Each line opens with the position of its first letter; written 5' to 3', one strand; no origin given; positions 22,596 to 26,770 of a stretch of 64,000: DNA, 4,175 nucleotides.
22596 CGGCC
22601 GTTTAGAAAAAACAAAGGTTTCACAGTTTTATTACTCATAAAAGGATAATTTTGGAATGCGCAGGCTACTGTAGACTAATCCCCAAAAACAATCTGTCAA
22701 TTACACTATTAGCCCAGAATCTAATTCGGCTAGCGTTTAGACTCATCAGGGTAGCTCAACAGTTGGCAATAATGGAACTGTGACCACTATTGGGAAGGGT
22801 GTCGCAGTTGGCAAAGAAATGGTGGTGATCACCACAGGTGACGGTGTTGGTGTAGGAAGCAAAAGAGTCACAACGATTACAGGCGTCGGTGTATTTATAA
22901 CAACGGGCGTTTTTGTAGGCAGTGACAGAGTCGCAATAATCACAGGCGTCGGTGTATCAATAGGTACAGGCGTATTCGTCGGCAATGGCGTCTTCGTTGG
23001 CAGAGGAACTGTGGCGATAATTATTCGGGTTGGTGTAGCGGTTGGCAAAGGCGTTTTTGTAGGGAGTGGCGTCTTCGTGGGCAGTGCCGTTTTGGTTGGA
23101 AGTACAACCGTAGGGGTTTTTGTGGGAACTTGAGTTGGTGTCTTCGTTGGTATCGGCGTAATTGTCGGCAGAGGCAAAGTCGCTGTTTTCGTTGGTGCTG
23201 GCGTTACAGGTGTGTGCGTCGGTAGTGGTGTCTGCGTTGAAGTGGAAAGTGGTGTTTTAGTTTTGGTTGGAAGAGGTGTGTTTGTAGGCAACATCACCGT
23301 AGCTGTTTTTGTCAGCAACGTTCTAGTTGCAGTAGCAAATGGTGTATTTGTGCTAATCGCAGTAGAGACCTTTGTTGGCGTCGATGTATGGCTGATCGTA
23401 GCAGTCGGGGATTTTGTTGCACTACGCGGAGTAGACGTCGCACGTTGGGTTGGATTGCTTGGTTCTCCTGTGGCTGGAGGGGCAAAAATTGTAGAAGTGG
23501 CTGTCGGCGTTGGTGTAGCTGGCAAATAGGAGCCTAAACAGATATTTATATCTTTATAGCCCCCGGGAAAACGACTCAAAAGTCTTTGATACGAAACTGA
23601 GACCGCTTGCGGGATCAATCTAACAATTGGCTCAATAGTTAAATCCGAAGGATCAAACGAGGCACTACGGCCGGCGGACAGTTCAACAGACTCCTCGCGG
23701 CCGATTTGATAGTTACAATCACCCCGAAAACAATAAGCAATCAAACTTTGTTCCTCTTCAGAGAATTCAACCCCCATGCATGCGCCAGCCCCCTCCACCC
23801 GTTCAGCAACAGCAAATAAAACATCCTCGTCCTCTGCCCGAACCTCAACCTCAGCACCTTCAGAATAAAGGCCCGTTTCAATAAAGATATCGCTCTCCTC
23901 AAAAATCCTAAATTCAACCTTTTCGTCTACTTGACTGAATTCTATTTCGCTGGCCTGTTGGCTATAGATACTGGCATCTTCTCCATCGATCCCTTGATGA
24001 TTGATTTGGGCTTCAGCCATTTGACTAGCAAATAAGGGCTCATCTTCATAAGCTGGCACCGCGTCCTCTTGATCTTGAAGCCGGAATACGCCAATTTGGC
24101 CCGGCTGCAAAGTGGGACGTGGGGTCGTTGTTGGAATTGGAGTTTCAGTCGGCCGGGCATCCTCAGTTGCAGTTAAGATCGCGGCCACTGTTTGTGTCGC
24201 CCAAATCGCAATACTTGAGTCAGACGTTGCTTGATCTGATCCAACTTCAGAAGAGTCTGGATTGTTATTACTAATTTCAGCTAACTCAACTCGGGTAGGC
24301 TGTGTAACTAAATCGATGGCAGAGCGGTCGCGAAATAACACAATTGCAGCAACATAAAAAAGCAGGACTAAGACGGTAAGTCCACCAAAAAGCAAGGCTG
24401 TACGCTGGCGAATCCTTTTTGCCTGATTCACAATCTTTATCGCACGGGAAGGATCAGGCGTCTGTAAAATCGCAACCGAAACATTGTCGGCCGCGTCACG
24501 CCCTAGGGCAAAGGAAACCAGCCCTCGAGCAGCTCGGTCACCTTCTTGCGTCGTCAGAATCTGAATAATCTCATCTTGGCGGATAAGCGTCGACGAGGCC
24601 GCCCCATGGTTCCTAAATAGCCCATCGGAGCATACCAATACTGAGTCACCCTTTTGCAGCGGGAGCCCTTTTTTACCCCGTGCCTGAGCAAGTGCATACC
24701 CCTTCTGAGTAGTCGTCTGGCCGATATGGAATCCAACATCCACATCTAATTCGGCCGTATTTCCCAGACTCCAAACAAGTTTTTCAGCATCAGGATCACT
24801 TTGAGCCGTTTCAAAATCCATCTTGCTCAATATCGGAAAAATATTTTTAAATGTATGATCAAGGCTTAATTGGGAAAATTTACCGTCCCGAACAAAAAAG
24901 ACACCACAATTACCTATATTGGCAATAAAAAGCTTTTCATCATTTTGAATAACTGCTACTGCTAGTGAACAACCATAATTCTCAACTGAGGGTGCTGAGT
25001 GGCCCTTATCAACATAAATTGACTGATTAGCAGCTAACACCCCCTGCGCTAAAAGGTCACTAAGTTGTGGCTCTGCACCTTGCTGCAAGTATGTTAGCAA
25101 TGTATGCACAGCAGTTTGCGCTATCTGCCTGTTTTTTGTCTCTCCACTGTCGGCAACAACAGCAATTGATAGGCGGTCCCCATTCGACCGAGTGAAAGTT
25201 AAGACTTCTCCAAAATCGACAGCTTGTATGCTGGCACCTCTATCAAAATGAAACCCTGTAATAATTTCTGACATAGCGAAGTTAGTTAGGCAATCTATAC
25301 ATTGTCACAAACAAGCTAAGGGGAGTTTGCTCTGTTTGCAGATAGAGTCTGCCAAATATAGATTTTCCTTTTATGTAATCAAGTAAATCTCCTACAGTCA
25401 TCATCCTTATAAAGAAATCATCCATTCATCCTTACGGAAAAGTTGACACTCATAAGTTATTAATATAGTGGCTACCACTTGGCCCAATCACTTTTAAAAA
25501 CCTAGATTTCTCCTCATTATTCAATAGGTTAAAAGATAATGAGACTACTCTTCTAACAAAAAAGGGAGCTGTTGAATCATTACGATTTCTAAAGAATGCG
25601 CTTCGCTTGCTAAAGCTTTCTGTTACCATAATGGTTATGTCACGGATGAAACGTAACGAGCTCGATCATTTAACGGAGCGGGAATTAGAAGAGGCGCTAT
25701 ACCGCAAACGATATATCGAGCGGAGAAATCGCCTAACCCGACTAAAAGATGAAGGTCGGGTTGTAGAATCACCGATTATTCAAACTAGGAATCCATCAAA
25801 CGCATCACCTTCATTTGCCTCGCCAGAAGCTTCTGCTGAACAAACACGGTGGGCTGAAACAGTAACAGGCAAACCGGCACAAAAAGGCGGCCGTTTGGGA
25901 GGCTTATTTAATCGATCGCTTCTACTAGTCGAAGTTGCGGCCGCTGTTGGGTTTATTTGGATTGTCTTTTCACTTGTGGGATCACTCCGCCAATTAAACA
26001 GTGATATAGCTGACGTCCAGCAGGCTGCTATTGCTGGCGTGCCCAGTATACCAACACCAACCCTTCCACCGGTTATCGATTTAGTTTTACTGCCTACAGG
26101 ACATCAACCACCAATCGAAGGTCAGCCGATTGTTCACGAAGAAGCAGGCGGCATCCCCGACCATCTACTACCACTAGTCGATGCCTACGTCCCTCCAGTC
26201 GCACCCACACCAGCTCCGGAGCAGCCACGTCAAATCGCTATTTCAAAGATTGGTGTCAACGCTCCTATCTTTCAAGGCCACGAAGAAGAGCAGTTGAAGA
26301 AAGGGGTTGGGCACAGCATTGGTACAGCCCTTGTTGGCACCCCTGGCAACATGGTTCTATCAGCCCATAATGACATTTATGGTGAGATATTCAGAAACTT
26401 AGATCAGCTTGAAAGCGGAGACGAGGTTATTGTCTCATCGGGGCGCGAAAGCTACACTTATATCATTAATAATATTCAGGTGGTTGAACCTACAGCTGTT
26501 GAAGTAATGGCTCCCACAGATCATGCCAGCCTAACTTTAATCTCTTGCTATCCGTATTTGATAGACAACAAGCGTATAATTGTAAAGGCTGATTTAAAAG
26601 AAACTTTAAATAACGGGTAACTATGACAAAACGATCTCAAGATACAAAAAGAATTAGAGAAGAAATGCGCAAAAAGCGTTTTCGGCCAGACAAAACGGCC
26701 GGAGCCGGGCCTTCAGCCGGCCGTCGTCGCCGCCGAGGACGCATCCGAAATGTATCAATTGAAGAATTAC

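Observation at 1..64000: Hyper-iterated palindromic hexamer CGGCCG built into coding sequence (HIP1-like genome signature)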

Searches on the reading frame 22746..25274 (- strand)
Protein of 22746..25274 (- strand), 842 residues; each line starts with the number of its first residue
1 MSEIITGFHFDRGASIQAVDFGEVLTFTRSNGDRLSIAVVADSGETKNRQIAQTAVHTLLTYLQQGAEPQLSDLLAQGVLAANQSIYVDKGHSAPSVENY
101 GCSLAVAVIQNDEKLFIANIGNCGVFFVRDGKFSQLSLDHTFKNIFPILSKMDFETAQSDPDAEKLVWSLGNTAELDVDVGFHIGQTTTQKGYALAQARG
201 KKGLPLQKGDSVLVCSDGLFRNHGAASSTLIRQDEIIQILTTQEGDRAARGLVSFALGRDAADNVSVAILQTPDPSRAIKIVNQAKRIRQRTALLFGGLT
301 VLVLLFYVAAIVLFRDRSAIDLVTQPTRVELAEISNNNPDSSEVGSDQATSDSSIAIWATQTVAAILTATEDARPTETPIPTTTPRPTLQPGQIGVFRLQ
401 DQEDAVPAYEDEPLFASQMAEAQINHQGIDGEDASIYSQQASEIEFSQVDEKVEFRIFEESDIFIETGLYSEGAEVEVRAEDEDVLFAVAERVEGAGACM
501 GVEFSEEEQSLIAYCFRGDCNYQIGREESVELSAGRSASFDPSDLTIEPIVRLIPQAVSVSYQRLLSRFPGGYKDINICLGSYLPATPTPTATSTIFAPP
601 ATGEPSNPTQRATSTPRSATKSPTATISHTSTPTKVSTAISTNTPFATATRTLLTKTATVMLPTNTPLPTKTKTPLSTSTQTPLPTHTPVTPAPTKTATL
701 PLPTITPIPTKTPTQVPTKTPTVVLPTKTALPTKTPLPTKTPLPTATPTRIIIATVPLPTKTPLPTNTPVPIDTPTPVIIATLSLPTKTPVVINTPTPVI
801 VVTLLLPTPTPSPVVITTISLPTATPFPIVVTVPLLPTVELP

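Call 9: search_protein_families(library=pfam, proteins=[window:22746-25274:-])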
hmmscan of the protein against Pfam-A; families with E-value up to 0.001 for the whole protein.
window:22746-25274:- (842 aa): 2 families
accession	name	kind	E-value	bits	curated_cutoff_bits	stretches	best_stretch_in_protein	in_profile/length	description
PF13672.11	PP2C_2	-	7.1e-09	35.9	24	1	32-222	22-176/209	Protein phosphatase 2C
PF00481.26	PP2C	-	6.4e-07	29.7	20.3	1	31-143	31-143/255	Protein phosphatase 2C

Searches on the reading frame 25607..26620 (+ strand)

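Call 47: search_protein_families(library=pfam, proteins=[window:25607-26620:+])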
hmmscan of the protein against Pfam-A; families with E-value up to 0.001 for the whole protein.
window:25607-26620:+ (337 aa): 1 family
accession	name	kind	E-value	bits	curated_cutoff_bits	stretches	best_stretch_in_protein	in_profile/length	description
PF04203.18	Sortase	-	4.5e-31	107.6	26.6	1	210-330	1-124/125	Sortase domain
